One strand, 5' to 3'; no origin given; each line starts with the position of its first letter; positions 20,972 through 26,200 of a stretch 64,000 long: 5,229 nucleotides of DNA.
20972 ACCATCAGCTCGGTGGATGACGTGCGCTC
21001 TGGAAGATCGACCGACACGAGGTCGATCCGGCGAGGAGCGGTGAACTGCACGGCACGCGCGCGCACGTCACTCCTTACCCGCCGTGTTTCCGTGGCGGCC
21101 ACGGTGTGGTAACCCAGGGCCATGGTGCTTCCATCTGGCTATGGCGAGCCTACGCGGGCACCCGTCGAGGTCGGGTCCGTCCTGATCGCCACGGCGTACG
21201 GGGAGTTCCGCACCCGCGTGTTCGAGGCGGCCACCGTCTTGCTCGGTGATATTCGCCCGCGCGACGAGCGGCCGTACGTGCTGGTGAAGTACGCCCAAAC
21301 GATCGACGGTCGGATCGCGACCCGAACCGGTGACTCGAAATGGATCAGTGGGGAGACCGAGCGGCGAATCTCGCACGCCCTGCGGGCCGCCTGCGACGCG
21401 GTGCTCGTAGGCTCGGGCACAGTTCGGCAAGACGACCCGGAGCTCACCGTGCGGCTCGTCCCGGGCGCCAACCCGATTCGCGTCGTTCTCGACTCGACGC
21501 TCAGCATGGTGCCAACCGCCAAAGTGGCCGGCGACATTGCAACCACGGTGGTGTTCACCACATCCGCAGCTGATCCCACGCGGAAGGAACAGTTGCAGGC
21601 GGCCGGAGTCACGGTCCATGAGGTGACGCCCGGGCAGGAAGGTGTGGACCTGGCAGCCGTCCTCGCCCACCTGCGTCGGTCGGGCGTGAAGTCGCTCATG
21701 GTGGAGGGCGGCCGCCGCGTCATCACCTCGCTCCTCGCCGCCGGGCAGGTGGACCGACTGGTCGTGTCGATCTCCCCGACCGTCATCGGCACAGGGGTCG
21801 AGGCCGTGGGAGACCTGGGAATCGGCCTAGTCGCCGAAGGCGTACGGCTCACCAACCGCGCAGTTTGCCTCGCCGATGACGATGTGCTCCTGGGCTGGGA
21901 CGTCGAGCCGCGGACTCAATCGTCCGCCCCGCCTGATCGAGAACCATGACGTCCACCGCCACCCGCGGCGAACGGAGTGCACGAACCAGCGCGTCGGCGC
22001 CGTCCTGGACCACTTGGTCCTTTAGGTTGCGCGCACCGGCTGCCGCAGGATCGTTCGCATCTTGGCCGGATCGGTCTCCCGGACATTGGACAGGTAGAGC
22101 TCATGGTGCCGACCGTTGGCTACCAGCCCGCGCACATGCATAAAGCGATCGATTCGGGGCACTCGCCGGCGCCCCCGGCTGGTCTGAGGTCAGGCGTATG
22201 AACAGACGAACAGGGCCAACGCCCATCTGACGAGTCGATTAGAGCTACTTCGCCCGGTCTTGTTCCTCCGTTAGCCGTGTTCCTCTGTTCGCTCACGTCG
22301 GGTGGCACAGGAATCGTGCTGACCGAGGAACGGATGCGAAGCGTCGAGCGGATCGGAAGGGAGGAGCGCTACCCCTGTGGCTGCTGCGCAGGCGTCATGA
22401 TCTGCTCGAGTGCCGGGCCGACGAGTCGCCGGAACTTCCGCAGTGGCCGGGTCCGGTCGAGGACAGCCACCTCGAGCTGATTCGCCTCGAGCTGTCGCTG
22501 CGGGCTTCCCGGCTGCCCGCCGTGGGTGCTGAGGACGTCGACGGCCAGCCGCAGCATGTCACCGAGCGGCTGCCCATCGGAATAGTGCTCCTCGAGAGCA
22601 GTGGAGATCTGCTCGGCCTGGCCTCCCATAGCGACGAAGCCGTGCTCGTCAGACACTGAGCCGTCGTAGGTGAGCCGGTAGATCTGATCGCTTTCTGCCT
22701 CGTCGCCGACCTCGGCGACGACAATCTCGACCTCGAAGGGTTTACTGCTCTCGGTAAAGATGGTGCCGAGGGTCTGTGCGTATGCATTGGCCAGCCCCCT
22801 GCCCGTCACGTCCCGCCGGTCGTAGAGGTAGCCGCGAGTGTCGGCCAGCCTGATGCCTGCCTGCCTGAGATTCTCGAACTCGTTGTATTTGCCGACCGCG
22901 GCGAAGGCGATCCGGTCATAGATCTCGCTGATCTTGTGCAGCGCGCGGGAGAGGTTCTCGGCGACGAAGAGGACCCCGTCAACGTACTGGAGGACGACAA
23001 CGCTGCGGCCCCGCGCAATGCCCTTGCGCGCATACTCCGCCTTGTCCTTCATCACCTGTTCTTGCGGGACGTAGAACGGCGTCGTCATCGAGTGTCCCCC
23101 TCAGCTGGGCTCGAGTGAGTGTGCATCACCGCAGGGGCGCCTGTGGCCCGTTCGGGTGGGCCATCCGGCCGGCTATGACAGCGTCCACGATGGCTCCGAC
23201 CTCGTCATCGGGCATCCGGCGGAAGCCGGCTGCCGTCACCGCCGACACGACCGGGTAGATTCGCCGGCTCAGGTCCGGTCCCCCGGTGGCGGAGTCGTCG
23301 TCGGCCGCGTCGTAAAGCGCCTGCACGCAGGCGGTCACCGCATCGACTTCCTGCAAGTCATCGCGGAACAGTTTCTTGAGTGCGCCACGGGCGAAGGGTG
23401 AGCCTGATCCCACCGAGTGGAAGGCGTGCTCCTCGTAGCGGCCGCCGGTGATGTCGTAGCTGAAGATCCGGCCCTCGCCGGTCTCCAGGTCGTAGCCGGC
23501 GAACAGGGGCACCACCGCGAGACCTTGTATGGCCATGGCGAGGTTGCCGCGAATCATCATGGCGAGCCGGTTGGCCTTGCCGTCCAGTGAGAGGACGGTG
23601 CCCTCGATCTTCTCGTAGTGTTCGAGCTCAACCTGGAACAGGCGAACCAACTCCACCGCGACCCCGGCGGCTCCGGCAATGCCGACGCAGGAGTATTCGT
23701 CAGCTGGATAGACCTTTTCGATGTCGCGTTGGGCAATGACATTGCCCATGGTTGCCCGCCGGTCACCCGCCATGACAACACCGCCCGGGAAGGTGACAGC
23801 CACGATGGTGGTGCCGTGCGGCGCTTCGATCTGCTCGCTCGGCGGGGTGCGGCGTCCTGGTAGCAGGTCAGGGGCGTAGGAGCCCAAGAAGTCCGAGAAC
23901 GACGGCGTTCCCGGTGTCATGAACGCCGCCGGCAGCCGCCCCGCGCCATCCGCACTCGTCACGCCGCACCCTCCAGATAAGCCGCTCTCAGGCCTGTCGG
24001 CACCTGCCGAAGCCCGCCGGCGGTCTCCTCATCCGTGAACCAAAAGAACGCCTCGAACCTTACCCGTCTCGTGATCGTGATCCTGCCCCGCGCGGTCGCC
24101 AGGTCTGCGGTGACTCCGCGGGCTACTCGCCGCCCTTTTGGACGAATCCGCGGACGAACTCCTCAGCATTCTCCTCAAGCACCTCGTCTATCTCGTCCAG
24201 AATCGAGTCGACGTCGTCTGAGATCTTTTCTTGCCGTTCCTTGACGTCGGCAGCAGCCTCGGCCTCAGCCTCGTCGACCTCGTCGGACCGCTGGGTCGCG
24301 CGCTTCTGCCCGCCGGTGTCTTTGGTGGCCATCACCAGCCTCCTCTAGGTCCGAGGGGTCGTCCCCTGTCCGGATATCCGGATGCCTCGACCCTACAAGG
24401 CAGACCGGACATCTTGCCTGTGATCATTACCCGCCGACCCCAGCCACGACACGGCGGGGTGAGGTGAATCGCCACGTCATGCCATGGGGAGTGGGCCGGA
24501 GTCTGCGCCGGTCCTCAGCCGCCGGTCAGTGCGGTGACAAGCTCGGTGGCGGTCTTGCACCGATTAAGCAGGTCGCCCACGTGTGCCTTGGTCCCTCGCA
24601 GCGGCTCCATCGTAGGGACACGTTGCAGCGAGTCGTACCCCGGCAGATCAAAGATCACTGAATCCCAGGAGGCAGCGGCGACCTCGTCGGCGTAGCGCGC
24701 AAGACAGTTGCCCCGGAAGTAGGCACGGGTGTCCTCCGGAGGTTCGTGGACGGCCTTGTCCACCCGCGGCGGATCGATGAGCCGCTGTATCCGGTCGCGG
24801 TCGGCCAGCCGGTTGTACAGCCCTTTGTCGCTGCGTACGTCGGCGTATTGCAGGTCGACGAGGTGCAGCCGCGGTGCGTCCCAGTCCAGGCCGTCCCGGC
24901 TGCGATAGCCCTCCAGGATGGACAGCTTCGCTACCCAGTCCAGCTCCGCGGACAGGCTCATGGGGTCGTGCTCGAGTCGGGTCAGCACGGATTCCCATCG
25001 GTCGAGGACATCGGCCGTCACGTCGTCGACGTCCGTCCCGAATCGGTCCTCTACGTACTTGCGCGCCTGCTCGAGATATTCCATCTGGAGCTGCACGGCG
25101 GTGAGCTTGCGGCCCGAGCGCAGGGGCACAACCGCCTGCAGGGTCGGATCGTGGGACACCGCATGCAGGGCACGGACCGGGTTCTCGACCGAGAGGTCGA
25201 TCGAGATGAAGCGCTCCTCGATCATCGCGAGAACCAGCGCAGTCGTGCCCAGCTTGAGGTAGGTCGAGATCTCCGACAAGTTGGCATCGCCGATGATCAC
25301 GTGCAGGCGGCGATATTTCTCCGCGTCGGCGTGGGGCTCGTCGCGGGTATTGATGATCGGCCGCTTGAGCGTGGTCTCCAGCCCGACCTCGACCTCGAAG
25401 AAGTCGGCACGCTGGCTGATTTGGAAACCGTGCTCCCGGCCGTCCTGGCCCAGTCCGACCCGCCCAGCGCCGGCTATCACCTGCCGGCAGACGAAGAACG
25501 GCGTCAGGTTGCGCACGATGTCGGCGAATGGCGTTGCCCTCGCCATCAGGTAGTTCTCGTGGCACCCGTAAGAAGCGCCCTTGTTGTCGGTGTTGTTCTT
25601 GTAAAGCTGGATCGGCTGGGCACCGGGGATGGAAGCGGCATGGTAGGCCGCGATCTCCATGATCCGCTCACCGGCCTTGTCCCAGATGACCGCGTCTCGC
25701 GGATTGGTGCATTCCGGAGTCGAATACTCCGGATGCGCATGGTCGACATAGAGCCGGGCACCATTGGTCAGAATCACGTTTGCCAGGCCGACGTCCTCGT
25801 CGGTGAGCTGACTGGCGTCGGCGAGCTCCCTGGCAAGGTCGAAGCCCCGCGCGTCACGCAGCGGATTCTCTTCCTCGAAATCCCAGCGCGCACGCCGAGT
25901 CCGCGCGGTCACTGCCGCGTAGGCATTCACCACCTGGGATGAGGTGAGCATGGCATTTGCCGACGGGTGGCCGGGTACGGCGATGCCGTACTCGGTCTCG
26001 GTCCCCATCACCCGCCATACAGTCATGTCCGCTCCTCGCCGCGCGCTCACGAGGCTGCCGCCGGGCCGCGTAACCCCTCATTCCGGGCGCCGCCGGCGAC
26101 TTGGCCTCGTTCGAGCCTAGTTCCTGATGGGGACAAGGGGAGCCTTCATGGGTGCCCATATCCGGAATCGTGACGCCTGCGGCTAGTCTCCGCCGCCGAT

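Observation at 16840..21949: Compact six-gene cluster inside the Pup-proteasome locus: candidate uncharacterised pterin/GTP-derived glycoside pathway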

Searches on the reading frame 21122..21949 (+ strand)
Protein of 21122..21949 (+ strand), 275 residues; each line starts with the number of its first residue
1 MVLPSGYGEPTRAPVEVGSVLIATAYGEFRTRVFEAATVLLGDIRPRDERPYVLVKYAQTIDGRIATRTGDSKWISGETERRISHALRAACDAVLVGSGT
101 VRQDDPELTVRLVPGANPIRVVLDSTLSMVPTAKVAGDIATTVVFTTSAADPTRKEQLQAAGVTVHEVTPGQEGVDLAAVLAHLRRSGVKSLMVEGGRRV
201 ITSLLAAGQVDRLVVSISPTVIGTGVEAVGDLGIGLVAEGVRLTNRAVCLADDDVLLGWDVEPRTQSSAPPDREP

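Call 4: search_protein_families(library=pfam, proteins=[window:21122-21949:+], max_evalue=0.01)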
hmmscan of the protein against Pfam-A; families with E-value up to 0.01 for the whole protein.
window:21122-21949:+ (275 aa): 1 family
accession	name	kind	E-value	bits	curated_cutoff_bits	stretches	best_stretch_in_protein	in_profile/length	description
PF01872.23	RibD_C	-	6.8e-50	170.1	24.1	1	51-249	1-189/197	RibD C-terminal domain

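Call 5: search_protein_families(library=ncbifam, proteins=[window:21122-21949:+], max_evalue=0.01)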
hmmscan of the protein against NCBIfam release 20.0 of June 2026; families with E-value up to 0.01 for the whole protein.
window:21122-21949:+ (275 aa): 7 families
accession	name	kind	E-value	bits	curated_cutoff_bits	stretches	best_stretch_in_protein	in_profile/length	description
TIGR00227.1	ribD_Cterm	domain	2e-54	184.4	150.15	1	50-257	2-212/216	riboflavin-specific deaminase C-terminal domain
TIGR01508.1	rib_reduct_arch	equivalog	1.9e-43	148.1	186.45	1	51-228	1-175/210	2,5-diamino-6-(ribosylamino)-4(3H)-pyrimidinone 5'-phosphate reductase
TIGR00326.1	eubact_ribD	equivalog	1.2e-42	146.3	156.35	1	47-243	137-328/343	bifunctional diaminohydroxyphosphoribosylaminopyrimidine deaminase/5-amino-6-(5-phosphoribosylamino)uracil reductase RibD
NF008052.0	PRK10786.1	equivalog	5.6e-26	91.1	500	1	45-231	141-335/367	bifunctional diaminohydroxyphosphoribosylaminopyrimidine deaminase/5-amino-6-(5-phosphoribosylamino)uracil reductase RibD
NF010663.0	PRK14059.1-1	equivalog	1.7e-16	60.4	184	1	48-255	25-244/253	pyrimidine reductase family protein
NF010664.0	PRK14059.1-2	equivalog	4.1e-13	49.6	226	1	52-255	38-247/257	pyrimidine reductase family protein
NF010665.0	PRK14059.1-4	equivalog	6.6e-12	45.3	274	2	138-224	139-224/260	pyrimidine reductase family protein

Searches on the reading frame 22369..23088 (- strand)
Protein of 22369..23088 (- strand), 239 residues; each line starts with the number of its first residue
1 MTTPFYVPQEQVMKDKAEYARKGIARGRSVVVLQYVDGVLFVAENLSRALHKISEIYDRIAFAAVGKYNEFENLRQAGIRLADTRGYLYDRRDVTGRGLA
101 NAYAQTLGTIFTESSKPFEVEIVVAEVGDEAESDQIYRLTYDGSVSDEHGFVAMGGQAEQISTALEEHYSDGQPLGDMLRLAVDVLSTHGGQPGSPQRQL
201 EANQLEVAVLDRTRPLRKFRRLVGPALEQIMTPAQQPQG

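Call 7: search_protein_families(library=pfam, proteins=[window:22369-23088:-], max_evalue=0.001)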
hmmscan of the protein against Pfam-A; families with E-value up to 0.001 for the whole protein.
window:22369-23088:- (239 aa): 1 family
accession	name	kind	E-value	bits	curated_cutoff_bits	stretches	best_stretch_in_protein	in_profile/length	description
PF00227.31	Proteasome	-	5e-16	59.3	22.4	1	25-187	2-171/189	Proteasome subunit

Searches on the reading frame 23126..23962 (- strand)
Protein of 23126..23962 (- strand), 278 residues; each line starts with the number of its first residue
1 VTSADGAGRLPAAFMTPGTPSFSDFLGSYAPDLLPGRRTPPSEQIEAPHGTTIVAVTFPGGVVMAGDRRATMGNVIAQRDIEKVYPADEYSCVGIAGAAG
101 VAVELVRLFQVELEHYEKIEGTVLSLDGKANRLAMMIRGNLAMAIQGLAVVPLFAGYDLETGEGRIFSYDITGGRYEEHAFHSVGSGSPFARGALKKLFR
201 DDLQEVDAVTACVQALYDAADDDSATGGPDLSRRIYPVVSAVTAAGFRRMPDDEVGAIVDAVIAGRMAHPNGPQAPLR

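Call 7: search_protein_families(library=pfam, proteins=[window:23126-23962:-], max_evalue=0.001)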
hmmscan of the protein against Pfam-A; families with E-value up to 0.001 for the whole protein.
window:23126-23962:- (278 aa): 1 family
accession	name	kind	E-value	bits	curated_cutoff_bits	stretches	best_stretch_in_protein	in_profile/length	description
PF00227.31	Proteasome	-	1.3e-40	139.5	22.4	1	49-228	3-182/189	Proteasome subunit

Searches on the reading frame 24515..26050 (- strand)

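Call 7: search_protein_families(library=pfam, proteins=[window:24515-26050:-], max_evalue=0.001)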
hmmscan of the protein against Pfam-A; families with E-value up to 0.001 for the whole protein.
window:24515-26050:- (511 aa): 1 family
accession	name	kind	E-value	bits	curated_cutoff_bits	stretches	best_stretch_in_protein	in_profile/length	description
PF03136.20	Pup_ligase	-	3e-193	643.2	25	1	13-465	1-440/441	Pup-ligase protein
